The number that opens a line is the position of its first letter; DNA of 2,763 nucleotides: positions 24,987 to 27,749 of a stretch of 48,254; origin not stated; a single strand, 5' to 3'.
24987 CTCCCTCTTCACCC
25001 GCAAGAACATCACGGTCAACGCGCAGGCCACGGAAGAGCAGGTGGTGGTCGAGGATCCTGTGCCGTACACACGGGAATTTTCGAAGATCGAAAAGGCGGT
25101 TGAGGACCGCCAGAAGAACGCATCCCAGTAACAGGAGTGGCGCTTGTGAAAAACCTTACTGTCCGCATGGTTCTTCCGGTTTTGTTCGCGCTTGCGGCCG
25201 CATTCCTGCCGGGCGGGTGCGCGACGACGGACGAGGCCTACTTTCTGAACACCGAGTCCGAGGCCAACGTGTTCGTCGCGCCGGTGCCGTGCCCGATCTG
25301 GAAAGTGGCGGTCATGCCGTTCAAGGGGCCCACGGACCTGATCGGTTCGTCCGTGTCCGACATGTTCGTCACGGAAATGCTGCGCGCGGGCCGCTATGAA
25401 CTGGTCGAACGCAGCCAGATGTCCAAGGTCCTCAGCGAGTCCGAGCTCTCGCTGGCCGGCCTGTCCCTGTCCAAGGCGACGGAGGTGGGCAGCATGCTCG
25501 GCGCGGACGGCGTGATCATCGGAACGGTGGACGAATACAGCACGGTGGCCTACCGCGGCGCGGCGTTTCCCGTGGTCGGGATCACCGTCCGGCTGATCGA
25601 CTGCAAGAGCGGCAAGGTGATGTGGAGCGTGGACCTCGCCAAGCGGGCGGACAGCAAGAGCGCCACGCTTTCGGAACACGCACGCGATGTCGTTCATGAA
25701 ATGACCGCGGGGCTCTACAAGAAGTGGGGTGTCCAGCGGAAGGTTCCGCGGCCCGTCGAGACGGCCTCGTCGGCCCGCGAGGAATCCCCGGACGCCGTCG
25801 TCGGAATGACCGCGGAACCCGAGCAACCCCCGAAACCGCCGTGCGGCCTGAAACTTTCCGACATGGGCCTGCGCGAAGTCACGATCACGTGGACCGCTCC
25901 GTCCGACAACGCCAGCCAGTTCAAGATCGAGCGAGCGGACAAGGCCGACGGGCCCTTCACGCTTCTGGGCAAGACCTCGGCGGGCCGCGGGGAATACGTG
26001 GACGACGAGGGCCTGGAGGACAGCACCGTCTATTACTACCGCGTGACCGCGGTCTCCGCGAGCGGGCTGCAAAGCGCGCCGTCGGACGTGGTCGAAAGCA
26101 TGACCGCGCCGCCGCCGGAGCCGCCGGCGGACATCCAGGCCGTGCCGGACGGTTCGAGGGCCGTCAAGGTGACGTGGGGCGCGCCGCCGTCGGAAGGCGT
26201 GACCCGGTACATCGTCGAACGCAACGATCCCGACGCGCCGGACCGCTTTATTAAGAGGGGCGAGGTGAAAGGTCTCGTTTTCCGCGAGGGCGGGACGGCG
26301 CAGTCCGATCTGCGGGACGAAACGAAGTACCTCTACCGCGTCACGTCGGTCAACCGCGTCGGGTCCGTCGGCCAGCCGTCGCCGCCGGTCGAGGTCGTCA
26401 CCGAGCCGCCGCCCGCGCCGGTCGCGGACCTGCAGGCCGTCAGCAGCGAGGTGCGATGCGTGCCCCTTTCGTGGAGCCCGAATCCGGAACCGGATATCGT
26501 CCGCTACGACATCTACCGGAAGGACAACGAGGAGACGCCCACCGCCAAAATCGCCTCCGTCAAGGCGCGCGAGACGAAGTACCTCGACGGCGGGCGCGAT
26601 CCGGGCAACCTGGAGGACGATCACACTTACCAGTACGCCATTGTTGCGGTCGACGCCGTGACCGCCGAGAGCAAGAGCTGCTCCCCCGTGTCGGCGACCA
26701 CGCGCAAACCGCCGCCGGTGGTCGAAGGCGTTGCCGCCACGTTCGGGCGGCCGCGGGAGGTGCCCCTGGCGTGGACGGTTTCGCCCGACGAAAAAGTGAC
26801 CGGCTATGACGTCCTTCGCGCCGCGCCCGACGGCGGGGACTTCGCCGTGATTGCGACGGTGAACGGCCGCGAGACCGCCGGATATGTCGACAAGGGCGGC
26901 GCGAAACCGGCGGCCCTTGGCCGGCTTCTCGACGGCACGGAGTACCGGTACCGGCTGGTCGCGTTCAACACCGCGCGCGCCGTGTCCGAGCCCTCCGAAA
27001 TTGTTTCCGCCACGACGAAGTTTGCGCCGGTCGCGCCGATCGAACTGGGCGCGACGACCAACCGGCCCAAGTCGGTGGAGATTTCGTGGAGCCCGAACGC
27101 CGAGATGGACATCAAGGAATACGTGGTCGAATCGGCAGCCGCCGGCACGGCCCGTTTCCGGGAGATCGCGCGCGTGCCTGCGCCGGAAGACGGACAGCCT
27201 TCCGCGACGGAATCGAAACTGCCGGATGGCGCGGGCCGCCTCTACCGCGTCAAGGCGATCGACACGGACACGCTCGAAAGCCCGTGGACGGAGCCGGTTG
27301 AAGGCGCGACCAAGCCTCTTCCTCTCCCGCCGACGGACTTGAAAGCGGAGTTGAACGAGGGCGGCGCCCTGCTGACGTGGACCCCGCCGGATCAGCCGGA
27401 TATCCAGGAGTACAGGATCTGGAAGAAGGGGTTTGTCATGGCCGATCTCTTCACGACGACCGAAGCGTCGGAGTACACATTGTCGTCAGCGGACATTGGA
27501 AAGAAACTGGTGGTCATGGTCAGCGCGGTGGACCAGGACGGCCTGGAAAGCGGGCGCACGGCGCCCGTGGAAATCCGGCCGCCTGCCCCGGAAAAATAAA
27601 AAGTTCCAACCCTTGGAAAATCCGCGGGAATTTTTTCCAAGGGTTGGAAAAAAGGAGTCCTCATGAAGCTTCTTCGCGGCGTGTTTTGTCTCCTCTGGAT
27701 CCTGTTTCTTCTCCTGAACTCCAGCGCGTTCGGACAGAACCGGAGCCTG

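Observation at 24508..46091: Ten-gene ~21.6-kb co-directional locus built around three paralogous giant low-complexity exported proteins: candidate undescribed envelope or surface system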

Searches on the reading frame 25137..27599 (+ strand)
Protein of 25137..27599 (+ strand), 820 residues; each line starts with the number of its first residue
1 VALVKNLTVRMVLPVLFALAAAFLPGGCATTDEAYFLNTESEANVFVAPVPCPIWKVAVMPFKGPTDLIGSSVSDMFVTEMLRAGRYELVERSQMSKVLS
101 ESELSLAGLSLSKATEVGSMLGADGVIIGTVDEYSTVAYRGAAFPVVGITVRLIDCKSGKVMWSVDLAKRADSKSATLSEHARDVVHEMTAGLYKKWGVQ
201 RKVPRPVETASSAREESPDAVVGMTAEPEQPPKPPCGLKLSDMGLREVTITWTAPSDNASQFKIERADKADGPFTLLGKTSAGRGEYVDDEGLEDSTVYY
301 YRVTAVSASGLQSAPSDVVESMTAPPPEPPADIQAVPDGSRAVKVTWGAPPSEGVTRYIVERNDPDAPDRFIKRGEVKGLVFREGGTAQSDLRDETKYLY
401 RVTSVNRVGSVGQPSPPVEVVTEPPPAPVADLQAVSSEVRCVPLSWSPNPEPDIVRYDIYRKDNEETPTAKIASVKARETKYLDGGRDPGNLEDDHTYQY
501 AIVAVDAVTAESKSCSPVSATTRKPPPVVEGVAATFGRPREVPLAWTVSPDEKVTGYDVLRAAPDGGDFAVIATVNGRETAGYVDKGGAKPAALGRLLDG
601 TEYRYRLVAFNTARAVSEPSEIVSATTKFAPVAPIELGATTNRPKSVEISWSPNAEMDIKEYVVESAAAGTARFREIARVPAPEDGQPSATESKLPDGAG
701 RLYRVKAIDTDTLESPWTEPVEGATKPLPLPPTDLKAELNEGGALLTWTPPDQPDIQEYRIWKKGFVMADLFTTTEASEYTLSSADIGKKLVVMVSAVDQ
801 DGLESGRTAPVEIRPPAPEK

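Call 4: search_protein_families(library=pfam, max_evalue=0.1, proteins=[window:25137-27599:+])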
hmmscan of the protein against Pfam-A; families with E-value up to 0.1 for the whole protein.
window:25137-27599:+ (820 aa): 9 families
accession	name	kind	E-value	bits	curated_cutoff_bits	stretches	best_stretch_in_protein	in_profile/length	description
PF00041.27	fn3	-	2.6e-38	130.6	25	5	329-420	2-83/84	Fibronectin type III domain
PF03783.19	CsgG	-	2e-13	50.5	20.8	1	68-178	35-159/210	Curli production assembly/transport component CsgG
PF16656.11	Pur_ac_phosph_N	-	2.3e-07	31.7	30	0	245-307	12-82/93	Purple acid Phosphatase, N-terminal domain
PF13681.11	PilX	-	0.00085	20.2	27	0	287-309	55-74/89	Type IV pilus assembly protein PilX C-term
PF13036.11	LpoB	-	0.0015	18.9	22.3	1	72-164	49-142/147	Peptidoglycan-synthase activator LpoB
PF25059.1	FN3_DSCAM-DSCAML_C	-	0.004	17.9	39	0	260-315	21-74/89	DSCAM/DSCAML C-terminal Fn3-like domain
PF05643.16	GNA1162-like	-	0.0044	17.1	25.9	1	117-168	76-127/185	Putative lipoprotein GNA1162-like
PF16655.11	PhoD_N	-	0.061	14.3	30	0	288-307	61-80/90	PhoD-like phosphatase, N-terminal domain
PF16323.11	DUF4959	-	0.08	13.7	32.9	0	726-757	16-47/106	Domain of unknown function (DUF4959)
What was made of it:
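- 25137..27599 (+): g2: 820-aa lipoprotein with an N-terminal CsgG/PelC-like alpha/beta domain (no TM hairpins) and six fn3 repeats. Pfam CsgG E 2e-13 and fn3 E 2.6e-38 (call 4).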

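Call 5: search_protein_families(library=ncbifam, max_evalue=0.1, proteins=[window:25137-27599:+])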
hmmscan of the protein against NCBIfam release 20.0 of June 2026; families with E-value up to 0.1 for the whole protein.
window:25137-27599:+ (820 aa): 3 families
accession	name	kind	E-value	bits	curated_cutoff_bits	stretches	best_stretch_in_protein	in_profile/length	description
NF041611.1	exoglucan_CbhB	equivalog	1.7e-19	69.4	1950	3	526-710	706-871/997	exoglucanase CbhB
NF045522.1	MXAN_2561_fam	equivalog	8.5e-05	22.2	150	0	247-320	183-255/304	MXAN_2561 family MXYO-CTERM-anchored protein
TIGR02722.1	lp_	equivalog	0.0011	19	110.55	1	72-164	89-182/189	penicillin-binding protein activator LpoB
